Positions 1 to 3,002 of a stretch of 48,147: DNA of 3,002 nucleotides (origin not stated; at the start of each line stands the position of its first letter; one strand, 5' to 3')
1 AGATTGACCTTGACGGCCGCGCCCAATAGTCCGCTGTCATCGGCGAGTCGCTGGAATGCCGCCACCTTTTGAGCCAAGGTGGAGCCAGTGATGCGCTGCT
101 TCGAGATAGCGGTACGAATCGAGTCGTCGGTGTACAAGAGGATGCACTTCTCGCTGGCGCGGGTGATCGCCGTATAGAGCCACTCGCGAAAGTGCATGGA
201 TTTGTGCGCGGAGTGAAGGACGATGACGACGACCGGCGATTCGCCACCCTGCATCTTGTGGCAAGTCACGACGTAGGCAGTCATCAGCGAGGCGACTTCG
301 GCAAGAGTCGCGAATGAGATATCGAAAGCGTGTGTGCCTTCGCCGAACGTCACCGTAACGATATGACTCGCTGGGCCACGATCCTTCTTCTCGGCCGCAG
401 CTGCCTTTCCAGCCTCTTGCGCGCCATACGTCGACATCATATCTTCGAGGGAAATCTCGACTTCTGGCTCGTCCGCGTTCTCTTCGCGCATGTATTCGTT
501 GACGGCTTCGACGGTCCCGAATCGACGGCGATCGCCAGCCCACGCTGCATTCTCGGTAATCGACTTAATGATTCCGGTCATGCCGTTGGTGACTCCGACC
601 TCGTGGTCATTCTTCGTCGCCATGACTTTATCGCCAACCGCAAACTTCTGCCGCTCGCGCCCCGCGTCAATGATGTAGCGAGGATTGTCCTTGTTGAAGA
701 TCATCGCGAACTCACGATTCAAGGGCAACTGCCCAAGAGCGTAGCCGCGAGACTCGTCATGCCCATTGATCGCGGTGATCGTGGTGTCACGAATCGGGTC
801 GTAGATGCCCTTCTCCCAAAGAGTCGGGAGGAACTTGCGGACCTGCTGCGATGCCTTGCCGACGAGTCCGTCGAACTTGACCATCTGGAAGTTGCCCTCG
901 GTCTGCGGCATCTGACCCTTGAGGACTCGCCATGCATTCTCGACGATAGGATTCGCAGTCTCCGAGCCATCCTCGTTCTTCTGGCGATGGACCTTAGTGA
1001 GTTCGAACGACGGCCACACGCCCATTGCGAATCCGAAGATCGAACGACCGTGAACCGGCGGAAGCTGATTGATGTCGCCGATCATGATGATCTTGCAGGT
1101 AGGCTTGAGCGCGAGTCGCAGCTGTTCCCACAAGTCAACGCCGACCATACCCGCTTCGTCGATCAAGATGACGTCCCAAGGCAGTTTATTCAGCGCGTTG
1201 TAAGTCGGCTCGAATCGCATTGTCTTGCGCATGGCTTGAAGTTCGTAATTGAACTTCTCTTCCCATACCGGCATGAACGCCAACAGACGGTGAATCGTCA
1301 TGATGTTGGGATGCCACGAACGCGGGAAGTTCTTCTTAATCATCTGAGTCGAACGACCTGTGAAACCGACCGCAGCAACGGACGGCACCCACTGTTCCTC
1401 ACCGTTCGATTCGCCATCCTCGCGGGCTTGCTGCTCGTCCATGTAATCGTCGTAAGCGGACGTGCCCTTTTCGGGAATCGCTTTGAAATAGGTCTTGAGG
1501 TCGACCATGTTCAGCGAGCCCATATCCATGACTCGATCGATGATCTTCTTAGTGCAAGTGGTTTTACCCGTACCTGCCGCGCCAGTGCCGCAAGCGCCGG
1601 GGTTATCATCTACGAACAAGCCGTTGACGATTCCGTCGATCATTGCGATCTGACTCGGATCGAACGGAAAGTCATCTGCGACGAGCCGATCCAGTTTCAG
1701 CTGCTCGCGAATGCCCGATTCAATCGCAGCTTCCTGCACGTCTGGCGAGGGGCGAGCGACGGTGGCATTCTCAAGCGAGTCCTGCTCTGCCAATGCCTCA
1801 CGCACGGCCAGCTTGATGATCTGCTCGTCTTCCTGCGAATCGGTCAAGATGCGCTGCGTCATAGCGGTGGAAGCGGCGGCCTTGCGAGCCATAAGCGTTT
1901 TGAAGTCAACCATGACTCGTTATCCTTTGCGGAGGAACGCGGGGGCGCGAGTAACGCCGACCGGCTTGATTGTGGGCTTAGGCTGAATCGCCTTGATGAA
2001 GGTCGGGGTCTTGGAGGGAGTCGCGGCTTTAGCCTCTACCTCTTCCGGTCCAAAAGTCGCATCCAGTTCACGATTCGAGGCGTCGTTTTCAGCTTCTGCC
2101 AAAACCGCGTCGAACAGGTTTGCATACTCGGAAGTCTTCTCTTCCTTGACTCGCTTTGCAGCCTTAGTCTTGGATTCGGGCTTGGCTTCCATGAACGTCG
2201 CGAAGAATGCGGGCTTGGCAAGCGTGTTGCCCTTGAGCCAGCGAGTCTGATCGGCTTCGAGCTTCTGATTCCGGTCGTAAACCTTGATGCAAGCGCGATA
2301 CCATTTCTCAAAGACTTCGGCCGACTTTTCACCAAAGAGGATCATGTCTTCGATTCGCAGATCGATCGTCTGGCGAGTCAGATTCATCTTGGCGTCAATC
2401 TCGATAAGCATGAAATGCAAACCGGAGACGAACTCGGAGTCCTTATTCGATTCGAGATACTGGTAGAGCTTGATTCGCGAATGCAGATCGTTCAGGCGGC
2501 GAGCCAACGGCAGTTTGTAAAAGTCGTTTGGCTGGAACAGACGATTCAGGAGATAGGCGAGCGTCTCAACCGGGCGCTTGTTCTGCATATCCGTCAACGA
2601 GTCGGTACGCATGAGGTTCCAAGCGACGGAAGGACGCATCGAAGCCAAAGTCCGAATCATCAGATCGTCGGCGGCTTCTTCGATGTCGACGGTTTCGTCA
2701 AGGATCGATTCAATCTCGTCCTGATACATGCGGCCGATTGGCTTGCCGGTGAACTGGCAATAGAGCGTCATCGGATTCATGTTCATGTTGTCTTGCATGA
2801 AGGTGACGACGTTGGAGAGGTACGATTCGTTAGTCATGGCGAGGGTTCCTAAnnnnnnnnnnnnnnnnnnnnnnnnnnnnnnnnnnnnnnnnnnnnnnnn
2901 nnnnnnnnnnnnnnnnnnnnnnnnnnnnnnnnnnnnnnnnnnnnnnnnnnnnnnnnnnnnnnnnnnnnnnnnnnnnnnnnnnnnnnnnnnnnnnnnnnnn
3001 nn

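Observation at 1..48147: Genome-wide excess of GANTC (CcrM/HinfI-type) sites in coding and non-coding DNA, with no methyltransferase gene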

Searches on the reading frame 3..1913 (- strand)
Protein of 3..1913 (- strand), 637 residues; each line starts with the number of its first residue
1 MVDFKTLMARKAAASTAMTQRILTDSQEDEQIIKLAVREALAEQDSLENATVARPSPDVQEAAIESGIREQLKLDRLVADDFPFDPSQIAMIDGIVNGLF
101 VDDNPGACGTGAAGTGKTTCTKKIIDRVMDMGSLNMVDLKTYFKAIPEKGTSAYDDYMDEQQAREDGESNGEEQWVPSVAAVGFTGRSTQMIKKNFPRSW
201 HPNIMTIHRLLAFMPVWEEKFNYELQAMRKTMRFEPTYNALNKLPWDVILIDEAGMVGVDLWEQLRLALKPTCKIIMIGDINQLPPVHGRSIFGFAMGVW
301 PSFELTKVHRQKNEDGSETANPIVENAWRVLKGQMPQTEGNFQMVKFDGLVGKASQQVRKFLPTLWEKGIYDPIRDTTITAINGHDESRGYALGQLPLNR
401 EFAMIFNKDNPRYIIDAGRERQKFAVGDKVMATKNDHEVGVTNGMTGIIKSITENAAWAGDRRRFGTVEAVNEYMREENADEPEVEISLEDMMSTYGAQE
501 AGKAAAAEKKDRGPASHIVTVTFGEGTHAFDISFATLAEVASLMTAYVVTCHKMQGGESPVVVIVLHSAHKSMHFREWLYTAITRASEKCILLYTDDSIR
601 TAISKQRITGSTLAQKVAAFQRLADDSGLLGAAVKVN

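Call 56: find_related_loci(query=window:3-1913:-, collection=viral_contigs, flank=10000)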
Query window:3-1913:- (637 aa) in viral_contigs; peptide patterns used: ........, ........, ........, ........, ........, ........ (x = any residue, [..] = any of these).
15 stretches matched a pattern; 10 encode a relative of the query (tblastn E <= 1e-3); 9 distinct loci.
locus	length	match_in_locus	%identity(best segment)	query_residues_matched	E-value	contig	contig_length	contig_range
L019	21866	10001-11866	71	11-636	0e+0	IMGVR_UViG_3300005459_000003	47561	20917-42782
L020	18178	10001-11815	54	9-636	0e+0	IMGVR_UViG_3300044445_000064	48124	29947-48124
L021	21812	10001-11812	54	27-623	0e+0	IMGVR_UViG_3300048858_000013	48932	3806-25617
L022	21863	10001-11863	62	1-636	0e+0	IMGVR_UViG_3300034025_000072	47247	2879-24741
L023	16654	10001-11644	53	71-636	0e+0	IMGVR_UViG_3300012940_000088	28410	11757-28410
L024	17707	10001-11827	46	34-636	6e-169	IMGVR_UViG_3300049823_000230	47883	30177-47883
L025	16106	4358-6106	50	34-637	2e-164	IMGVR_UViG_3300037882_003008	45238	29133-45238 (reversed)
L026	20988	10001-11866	44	22-636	1e-160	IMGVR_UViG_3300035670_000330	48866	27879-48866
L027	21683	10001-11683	48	73-636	3e-156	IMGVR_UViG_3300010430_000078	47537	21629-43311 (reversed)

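Call 83: search_dna_similar(query=window:3-1913:-, collection=phages, mode=protein, max_rows=15)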
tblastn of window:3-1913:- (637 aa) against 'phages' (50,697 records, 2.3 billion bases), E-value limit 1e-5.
Records with a match: 50; places in all: 50; records where one place covers at least 80% of the query: 0.
Best place of each record, by identity: <60% 50.
By first word of the organism name: Pseudomonas 16; Bacteriophage 15; Listeria 4; Mammaliicoccus 3; Staphylococcus 3; Brevibacillus 2; Polaromonas 1; EBPR 1; Aeromonas 1; uncultured 1; and 3 more.
By host as written in the record: - 20; Pseudomonas aeruginosa 12; Listeria monocytogenes 4; Brevibacillus laterosporus 2; Staphylococcus epidermidis 36-1 2; Psuedomonas aeruginosa 1; Pseudomonas sp. 1; Polaromonas sp. 1; and 7 more.
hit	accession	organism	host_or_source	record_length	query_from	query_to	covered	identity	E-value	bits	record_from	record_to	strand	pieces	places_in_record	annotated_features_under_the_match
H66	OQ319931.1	Pseudomonas phage 20Aug470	Pseudomonas aeruginosa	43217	178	620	70%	32.1%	2e-41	167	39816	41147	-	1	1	hypothetical protein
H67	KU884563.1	Pseudomonas phage PaMx41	Pseudomonas aeruginosa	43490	178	620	70%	32.1%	2e-41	167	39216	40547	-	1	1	putative DNA helicase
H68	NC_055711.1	Pseudomonas phage PaMx41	Pseudomonas aeruginosa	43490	178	620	70%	32.1%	2e-41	167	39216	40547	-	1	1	Dda-like helicase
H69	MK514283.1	Pseudomonas phage vB_PaeP_TF17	Psuedomonas aeruginosa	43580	178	620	70%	32.1%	2e-41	167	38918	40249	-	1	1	putative DNA helicase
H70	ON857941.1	Pseudomonas phage vB_PaeP_FBPa48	Pseudomonas sp.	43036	178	620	70%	32.1%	2e-41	167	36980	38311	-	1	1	DNA helicase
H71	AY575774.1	Pseudomonas phage PaP2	-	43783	178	620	70%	32.1%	2e-41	167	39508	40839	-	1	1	orf54: p54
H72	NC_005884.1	Pseudomonas phage PaP2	Pseudomonas aeruginosa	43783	178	620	70%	32.1%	2e-41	167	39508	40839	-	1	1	Dda-like helicase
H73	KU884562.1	Pseudomonas phage PaMx35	Pseudomonas aeruginosa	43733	178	620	70%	32.1%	3e-41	167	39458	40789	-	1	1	putative DNA helicase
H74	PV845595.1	Pseudomonas phage Ph_15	Pseudomonas aeruginosa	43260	178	620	70%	32.1%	3e-41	167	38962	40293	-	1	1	DNA helicase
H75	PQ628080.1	Pseudomonas phage Neko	Pseudomonas aeruginosa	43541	178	620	70%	32.1%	3e-41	167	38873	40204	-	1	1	DNA helicase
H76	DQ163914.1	Pseudomonas phage 119X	-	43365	178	620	70%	31.9%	2e-41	168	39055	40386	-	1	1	record has no annotation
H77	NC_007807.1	Pseudomonas phage 119X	Pseudomonas aeruginosa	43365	178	620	70%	31.9%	2e-41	168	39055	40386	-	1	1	119X_gp54: Dda-like helicase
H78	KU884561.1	Pseudomonas phage PaMx33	Pseudomonas aeruginosa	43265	178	620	70%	31.9%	5e-41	166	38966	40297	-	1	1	putative DNA helicase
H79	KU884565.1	Pseudomonas phage PaMx46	Pseudomonas aeruginosa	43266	178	620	70%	31.9%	5e-41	166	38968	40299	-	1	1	putative DNA helicase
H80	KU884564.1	Pseudomonas phage PaMx43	Pseudomonas aeruginosa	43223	178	620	70%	31.9%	1e-40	166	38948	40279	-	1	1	putative DNA helicase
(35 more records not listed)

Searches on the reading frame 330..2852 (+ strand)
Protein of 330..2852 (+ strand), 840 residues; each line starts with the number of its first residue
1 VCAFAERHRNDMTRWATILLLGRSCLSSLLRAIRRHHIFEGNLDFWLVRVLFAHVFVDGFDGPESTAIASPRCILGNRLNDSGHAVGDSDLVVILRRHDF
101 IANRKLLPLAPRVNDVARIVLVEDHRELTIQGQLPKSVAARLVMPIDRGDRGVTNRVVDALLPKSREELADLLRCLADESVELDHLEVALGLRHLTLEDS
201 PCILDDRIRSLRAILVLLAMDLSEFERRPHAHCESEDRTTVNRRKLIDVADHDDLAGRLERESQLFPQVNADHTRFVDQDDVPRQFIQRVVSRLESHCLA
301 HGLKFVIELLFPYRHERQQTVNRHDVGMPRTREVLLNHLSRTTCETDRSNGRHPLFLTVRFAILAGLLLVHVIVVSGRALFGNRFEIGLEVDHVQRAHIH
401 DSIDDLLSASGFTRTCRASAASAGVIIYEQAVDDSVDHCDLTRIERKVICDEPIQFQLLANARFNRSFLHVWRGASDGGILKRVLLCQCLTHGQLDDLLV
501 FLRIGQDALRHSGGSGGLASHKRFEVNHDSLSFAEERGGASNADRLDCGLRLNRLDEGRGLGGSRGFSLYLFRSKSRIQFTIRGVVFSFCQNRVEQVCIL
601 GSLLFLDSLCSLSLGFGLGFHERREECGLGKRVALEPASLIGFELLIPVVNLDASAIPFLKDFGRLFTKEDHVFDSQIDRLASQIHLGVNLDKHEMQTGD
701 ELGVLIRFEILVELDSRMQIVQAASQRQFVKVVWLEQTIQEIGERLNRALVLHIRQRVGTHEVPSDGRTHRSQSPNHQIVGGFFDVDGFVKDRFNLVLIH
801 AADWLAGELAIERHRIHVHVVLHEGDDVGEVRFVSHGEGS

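Call 9: search_protein_families(library=pfam, proteins=[window:330-2852:+], max_evalue=0.001)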
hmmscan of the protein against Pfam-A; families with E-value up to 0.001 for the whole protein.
window:330-2852:+ (840 aa): 0 families

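Call 10: search_protein_families(library=phrogs, proteins=[window:330-2852:+], max_evalue=0.00001)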
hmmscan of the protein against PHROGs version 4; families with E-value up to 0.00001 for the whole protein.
window:330-2852:+ (840 aa): 0 families

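Call 23: find_related_loci(query=window:330-2852:+, collection=viral_contigs, flank=10000)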
Query window:330-2852:+ (840 aa) in viral_contigs; peptide patterns used: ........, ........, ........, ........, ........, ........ (x = any residue, [..] = any of these).
1 stretches matched a pattern, but none encodes a relative of the query by tblastn (E <= 1e-3).
